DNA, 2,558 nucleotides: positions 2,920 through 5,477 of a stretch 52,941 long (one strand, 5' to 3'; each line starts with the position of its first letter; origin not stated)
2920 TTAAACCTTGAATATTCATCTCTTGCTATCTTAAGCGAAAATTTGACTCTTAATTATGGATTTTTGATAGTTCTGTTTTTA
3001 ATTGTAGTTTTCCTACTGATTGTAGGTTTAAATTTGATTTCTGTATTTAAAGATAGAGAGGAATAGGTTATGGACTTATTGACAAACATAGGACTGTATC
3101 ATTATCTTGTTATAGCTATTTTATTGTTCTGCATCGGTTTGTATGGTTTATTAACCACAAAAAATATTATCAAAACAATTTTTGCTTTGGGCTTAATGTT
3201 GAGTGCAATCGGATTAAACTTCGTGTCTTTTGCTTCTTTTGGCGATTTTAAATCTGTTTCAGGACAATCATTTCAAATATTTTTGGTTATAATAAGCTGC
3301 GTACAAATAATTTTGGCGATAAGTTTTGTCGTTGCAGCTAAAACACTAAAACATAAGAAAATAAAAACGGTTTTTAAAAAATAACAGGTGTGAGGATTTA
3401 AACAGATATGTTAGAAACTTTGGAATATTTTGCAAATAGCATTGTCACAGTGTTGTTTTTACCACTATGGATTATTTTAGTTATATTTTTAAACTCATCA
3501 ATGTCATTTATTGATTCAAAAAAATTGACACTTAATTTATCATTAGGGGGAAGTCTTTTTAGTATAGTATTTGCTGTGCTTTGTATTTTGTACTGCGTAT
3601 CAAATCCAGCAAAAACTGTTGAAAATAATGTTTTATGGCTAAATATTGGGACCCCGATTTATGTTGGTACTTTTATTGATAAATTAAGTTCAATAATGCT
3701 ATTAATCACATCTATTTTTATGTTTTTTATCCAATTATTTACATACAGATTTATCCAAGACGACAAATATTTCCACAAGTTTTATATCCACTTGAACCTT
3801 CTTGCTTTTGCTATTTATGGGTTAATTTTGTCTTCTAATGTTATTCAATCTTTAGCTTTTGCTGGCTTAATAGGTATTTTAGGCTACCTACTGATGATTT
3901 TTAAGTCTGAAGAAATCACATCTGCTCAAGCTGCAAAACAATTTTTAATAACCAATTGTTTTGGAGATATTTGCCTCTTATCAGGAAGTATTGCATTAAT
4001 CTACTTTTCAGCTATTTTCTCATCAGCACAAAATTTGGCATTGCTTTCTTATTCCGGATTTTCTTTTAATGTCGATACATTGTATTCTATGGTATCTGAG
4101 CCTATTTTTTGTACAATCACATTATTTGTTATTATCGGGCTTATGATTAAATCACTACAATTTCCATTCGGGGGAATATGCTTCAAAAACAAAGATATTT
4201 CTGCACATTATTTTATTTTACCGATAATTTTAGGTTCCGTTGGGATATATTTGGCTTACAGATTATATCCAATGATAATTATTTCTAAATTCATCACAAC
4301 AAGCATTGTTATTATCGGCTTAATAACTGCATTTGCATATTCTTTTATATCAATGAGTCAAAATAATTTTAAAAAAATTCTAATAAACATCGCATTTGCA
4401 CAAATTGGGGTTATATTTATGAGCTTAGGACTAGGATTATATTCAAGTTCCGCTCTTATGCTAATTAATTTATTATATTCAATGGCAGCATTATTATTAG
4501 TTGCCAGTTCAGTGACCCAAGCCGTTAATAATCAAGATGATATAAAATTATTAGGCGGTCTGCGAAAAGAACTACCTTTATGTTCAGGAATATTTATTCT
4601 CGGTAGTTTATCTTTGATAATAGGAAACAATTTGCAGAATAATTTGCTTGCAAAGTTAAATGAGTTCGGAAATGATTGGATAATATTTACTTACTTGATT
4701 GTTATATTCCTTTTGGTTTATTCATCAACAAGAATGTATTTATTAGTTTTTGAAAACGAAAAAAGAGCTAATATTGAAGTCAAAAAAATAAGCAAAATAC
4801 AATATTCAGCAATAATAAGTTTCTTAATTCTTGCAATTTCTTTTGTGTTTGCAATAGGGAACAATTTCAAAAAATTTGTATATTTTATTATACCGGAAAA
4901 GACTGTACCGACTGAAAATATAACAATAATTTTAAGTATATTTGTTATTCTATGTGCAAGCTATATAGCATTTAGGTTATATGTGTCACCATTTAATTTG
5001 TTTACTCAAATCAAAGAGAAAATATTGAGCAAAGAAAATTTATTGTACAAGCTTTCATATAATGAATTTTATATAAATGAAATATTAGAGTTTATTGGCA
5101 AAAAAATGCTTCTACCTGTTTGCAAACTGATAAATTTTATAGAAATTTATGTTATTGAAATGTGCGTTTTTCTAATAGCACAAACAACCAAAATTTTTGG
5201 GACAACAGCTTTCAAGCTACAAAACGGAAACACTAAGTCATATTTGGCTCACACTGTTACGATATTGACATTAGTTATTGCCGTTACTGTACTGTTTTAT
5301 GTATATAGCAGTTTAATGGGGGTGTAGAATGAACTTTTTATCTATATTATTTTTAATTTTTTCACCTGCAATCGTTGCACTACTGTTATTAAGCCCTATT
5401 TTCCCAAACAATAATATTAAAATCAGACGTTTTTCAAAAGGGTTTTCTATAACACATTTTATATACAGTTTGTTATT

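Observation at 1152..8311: Membrane-arm-only, residue-degenerate complex-I-like operon (A-H-J-K-L-M-N, no B/C/D/E/F/G/I)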

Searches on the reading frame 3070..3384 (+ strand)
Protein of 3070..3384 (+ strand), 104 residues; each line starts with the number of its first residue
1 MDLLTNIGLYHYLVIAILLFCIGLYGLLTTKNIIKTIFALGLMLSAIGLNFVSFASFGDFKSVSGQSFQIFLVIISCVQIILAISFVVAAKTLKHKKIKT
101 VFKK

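Call 3: search_protein_families(library=pfam, proteins=[window:3070-3384:+], max_evalue=1)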
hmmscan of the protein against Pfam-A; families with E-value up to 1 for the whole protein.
window:3070-3384:+ (104 aa): 3 families
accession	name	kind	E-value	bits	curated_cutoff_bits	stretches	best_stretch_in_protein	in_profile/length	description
PF00420.29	Oxidored_q2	-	4.7e-14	52.4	26.1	1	11-99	1-88/95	NADH-ubiquinone/plastoquinone oxidoreductase chain 4L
PF14110.11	DUF4282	-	0.014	16.4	27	1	29-82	8-62/86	Domain of unknown function (DUF4282)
PF19607.4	DUF6112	-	0.049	13.9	25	1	50-95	6-51/88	Family of unknown function (DUF6112)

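Call 4: search_protein_families(library=ncbifam, proteins=[window:3070-3384:+], max_evalue=1)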
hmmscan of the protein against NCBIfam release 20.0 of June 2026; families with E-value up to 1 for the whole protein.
window:3070-3384:+ (104 aa): 15 families
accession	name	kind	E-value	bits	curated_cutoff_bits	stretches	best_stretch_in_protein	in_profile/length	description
NF004322.0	PRK05715.1-4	equivalog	3.9e-19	68.6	128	1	6-89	3-86/104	NADH-quinone oxidoreductase subunit NuoK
NF004320.0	PRK05715.1-2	equivalog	8e-15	54.7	57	1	8-90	2-82/99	NADH-quinone oxidoreductase subunit NuoK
NF040614.1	F420_dehyd_FpoK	exception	1.1e-13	51.4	145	1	9-90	2-81/98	F420H2 dehydrogenase subunit FpoK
NF004323.0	PRK05715.1-5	equivalog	1.3e-12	47.8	89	1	6-86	2-81/102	NADH-quinone oxidoreductase subunit NuoK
NF004321.0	PRK05715.1-3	equivalog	3.8e-10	39.9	91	1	7-88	2-82/101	NADH-quinone oxidoreductase subunit NuoK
NF004319.0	PRK05715.1-1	equivalog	4.6e-07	30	101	1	7-83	2-76/100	NADH-quinone oxidoreductase subunit NuoK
NF005621.0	PRK07375.1-6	equivalog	0.0016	18.2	126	1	10-56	9-54/120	putative monovalent cation/H+ antiporter subunit C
NF006250.0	PRK08388.1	equivalog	0.0023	18.4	137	1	13-54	6-47/119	putative monovalent cation/H+ antiporter subunit C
NF005624.0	PRK07375.2-3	equivalog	0.0054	16.9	95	1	9-56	5-51/105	cation:proton antiporter subunit C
NF008556.0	PRK11492.1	equivalog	0.0055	16.6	136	1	7-98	122-211/216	hydrogenase 4 membrane subunit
NF005623.0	PRK07375.2-2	equivalog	0.009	16.2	81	1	14-53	4-43/93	putative monovalent cation/H+ antiporter subunit C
NF005618.0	PRK07375.1-3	equivalog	0.011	16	107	1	13-55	9-51/119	putative monovalent cation/H+ antiporter subunit C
NF005619.0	PRK07375.1-4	equivalog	0.031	14.6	145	1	14-56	7-49/111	Na+/H+ antiporter subunit C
NF005620.0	PRK07375.1-5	equivalog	0.064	13.3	91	1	16-56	8-48/113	putative monovalent cation/H+ antiporter subunit C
NF009304.0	PRK12661.1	equivalog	0.78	9.8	152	1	13-58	8-51/140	putative monovalent cation/H+ antiporter subunit C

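Call 17: search_solved_structures(query=window:3070-3384:+, max_evalue=0.01, show_alignments=4)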
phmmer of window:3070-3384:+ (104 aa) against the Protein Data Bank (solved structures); distinct sequences matched with E-value up to 0.01: 16.
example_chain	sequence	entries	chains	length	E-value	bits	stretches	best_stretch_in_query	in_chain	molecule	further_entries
6hum_E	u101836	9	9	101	1e-16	64.5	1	9-89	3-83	NAD(P)H-quinone oxidoreductase subunit 4L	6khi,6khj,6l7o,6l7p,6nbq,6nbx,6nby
9grx_E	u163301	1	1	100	4.6e-16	62.5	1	9-87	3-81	NAD(P)H-quinone oxidoreductase subunit 4L, chloroplastic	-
7wff_E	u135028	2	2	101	1.1e-15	61.3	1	9-89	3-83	NAD(P)H-quinone oxidoreductase subunit 4L, chloroplastic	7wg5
7eu3_E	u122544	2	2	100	1.1e-13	54.8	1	10-88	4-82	NAD(P)H-quinone oxidoreductase subunit 4L, chloroplastic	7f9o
8qby_K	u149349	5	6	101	5.1e-10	43.1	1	7-88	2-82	NADH-quinone oxidoreductase subunit K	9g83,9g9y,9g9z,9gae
8e9g_K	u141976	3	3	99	1.4e-07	35.3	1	11-90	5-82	NADH-quinone oxidoreductase subunit K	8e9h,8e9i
4he8_K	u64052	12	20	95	2.9e-07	34.2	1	12-95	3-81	NADH-quinone oxidoreductase subunit 11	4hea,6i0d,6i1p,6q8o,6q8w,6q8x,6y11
3rko_K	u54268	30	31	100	7.9e-06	29.7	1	7-87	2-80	NADH-QUINONE OXIDOREDUCTASE SUBUNIT K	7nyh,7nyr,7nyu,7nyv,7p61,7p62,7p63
9rbf_V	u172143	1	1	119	1.9e-05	28.5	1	5-86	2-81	NuoK-86 nascent peptide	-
7ar7_K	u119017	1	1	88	2.7e-05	28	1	9-88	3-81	NADH-ubiquinone oxidoreductase chain 4L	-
7aqq_K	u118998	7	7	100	4.3e-05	27.3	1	9-88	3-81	NADH dehydrogenase subunit 4L | NADH-ubiquinone oxidoreductase chain 4L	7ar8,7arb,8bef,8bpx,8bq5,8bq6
9t5x_V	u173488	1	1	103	5.7e-05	26.9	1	5-71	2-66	NADH-quinone oxidoreductase subunit K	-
6x89_4L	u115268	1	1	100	9.1e-05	26.3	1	12-88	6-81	NU4L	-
7a23_K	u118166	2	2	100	0.00023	25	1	9-88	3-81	Nad4Lm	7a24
8e73_4L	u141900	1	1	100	0.00024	24.9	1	9-88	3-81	Nad4L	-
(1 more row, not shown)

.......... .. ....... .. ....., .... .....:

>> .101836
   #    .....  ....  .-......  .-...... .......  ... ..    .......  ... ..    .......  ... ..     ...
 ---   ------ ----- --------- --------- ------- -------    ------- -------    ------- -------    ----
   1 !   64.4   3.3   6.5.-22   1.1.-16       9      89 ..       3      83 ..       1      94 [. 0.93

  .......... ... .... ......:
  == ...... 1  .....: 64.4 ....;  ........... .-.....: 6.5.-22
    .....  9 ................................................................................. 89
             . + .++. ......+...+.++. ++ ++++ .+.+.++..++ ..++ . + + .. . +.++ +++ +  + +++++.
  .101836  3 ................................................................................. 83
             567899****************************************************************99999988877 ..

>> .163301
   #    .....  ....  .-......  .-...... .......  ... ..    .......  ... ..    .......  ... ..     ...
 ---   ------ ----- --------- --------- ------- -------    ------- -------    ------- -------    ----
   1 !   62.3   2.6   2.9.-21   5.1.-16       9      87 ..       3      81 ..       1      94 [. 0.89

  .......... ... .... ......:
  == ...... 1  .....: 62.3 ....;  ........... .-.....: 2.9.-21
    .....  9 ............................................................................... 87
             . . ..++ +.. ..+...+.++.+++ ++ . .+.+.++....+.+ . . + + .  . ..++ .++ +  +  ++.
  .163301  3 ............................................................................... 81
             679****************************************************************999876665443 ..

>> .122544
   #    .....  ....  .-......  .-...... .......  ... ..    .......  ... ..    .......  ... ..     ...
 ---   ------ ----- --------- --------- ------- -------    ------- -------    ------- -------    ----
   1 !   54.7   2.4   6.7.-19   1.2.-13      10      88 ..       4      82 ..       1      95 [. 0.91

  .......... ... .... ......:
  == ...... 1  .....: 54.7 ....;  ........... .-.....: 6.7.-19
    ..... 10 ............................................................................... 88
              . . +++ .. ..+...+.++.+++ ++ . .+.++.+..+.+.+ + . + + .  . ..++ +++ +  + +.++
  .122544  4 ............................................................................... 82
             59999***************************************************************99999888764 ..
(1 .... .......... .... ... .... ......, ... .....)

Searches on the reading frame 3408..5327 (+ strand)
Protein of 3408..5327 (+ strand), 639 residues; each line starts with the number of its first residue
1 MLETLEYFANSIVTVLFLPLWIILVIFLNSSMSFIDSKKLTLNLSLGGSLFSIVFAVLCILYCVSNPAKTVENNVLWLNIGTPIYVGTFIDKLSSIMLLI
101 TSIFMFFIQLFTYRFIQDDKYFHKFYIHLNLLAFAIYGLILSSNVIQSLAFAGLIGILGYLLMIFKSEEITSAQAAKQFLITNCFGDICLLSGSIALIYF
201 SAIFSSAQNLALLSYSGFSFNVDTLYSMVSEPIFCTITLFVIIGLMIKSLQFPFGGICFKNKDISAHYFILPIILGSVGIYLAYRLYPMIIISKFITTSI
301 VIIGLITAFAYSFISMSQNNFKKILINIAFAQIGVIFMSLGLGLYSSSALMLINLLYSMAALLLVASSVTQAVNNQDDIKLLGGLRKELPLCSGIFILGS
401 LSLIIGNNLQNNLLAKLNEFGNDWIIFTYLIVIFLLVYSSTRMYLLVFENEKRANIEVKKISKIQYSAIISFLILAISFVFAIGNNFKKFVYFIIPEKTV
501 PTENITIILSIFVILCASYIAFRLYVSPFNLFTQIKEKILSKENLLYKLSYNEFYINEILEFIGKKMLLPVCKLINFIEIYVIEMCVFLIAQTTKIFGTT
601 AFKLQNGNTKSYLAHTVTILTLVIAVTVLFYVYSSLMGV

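Call 3: search_protein_families(library=pfam, proteins=[window:3408-5327:+], max_evalue=1)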
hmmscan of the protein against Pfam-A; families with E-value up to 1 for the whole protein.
window:3408-5327:+ (639 aa): 2 families
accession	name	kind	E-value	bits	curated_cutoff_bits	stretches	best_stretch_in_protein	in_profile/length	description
PF00361.26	Proton_antipo_M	-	1.1e-17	64.6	21.5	1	142-435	1-287/294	NADH:quinone oxidoreductase/Mrp antiporter, TM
PF00662.26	Proton_antipo_N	-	0.00023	21.4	24.5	1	77-126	1-51/51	NADH-Ubiquinone oxidoreductase (complex I), chain 5 N-terminus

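Call 4: search_protein_families(library=ncbifam, proteins=[window:3408-5327:+], max_evalue=1)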
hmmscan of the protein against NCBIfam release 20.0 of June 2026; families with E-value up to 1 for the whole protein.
window:3408-5327:+ (639 aa): 24 families
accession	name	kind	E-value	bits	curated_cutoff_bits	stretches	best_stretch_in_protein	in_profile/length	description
NF005141.0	PRK06590.1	equivalog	2.8e-50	171.9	556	1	10-630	3-612/615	NADH-quinone oxidoreductase subunit L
TIGR01974.1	NDH_I_L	subfamily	2.2e-45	155.7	407.5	1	12-626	3-628/630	NADH-quinone oxidoreductase subunit L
NF005626.0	PRK07376.1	equivalog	1.4e-37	129.4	963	1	46-457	47-463/675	NAD(P)H-quinone oxidoreductase subunit 5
NF040617.1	F420_dehyd_FpoL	exception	6.8e-28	97.8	1050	1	51-628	41-664/669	F420H2 dehydrogenase subunit FpoL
NF005633.0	PRK07390.1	subfamily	2.3e-27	95.9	676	1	50-629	48-605/613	NAD(P)H-quinone oxidoreductase subunit F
TIGR01960.1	ndhF3_CO2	subfamily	7.6e-27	94.1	588.7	1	50-625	48-604/606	NAD(P)H dehydrogenase, subunit NdhF3 family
NF009287.0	PRK12647.1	equivalog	1.8e-18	66.4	937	1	54-636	39-622/773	putative monovalent cation/H+ antiporter subunit A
NF009288.0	PRK12648.1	equivalog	3.2e-13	48.7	1104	1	21-534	5-525/954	monovalent cation/H+ antiporter subunit A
NF009289.0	PRK12649.1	equivalog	3.9e-12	45.4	1117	1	10-403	5-390/789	putative monovalent cation/H+ antiporter subunit A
NF009284.0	PRK12644.1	equivalog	4.9e-12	44.7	962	1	68-404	51-376/975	Na+/H+ antiporter subunit A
NF009285.0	PRK12645.1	equivalog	2e-11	42.9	1028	1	53-630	40-644/804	Na+/H+ antiporter subunit A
TIGR00940.1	2a6301s01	subfamily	5e-10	38.3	920.45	1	48-629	32-637/793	monovalent cation:proton antiporter subunit A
NF004502.0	PRK05846.2-1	equivalog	2.3e-09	36.6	791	1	44-476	34-478/500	NADH-quinone oxidoreductase subunit M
NF006241.0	PRK08377.1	equivalog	4.9e-09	35.7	645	1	82-484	68-460/494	NADH dehydrogenase subunit N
NF005097.0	PRK06525.1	equivalog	5.7e-09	35.2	430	1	18-427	11-407/480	hydrogenase 4 subunit D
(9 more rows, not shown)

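Call 71: search_solved_structures(query=window:3408-5327:+, max_evalue=1e-10, show_alignments=1)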
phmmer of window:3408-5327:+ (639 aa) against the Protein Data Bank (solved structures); distinct sequences matched with E-value up to 1e-10: 28.
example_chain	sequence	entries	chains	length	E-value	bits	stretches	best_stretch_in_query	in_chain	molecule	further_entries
6hum_F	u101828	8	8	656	1.1e-35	126.7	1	83-616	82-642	NADH dehydrogenase subunit 5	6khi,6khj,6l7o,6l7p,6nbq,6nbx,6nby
8e9g_L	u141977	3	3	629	1.6e-26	96.5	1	17-465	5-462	NADH-quinone oxidoreductase, L subunit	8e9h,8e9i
7eu3_F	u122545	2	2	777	3.3e-25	92.2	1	78-456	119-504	NAD(P)H-quinone oxidoreductase subunit F | NADH-plastoquinone oxidoreductase subunit 5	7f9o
9grx_F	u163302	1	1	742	5.5e-25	91.4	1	17-451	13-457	NAD(P)H-quinone oxidoreductase subunit 5, chloroplastic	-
7wff_F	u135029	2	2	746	1.7e-24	89.8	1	66-450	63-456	NAD(P)H-quinone oxidoreductase subunit 5, chloroplastic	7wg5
8qby_L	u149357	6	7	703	1.6e-22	83.3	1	90-403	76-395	NADH dehydrogenase subunit L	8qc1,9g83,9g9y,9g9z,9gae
4he8_L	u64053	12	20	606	3.9e-20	75.4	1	87-455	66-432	NADH-quinone oxidoreductase subunit 12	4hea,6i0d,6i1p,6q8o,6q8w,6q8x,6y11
8e73_5M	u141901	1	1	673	7.6e-19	71.2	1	87-404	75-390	Nad5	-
7ar7_L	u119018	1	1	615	1.9e-18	69.9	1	87-404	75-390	NADH-ubiquinone oxidoreductase chain 5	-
7z7r_L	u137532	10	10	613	4.2e-18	68.7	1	50-500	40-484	NADH dehydrogenase subunit L | NADH-quinone oxidoreductase subunit L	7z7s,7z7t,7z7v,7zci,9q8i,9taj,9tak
3rko_L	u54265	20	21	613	5.4e-18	68.4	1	50-504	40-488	NADH-QUINONE OXIDOREDUCTASE SUBUNIT L | Proton-translocating NADH-quinone oxidoreductase, chain L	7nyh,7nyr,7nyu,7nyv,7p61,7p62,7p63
7aqq_L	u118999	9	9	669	2e-16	63.2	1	87-404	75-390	NADH-ubiquinone oxidoreductase chain 5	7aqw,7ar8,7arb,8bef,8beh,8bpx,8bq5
7a23_a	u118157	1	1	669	8.4e-16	61.1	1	87-405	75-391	Nad5m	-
7zm7_5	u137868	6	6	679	8.6e-16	61.1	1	56-405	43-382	NADH-ubiquinone oxidoreductase chain 5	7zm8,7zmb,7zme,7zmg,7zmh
9cwt_l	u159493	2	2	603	8.8e-16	61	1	278-454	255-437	NADH-ubiquinone oxidoreductase chain 5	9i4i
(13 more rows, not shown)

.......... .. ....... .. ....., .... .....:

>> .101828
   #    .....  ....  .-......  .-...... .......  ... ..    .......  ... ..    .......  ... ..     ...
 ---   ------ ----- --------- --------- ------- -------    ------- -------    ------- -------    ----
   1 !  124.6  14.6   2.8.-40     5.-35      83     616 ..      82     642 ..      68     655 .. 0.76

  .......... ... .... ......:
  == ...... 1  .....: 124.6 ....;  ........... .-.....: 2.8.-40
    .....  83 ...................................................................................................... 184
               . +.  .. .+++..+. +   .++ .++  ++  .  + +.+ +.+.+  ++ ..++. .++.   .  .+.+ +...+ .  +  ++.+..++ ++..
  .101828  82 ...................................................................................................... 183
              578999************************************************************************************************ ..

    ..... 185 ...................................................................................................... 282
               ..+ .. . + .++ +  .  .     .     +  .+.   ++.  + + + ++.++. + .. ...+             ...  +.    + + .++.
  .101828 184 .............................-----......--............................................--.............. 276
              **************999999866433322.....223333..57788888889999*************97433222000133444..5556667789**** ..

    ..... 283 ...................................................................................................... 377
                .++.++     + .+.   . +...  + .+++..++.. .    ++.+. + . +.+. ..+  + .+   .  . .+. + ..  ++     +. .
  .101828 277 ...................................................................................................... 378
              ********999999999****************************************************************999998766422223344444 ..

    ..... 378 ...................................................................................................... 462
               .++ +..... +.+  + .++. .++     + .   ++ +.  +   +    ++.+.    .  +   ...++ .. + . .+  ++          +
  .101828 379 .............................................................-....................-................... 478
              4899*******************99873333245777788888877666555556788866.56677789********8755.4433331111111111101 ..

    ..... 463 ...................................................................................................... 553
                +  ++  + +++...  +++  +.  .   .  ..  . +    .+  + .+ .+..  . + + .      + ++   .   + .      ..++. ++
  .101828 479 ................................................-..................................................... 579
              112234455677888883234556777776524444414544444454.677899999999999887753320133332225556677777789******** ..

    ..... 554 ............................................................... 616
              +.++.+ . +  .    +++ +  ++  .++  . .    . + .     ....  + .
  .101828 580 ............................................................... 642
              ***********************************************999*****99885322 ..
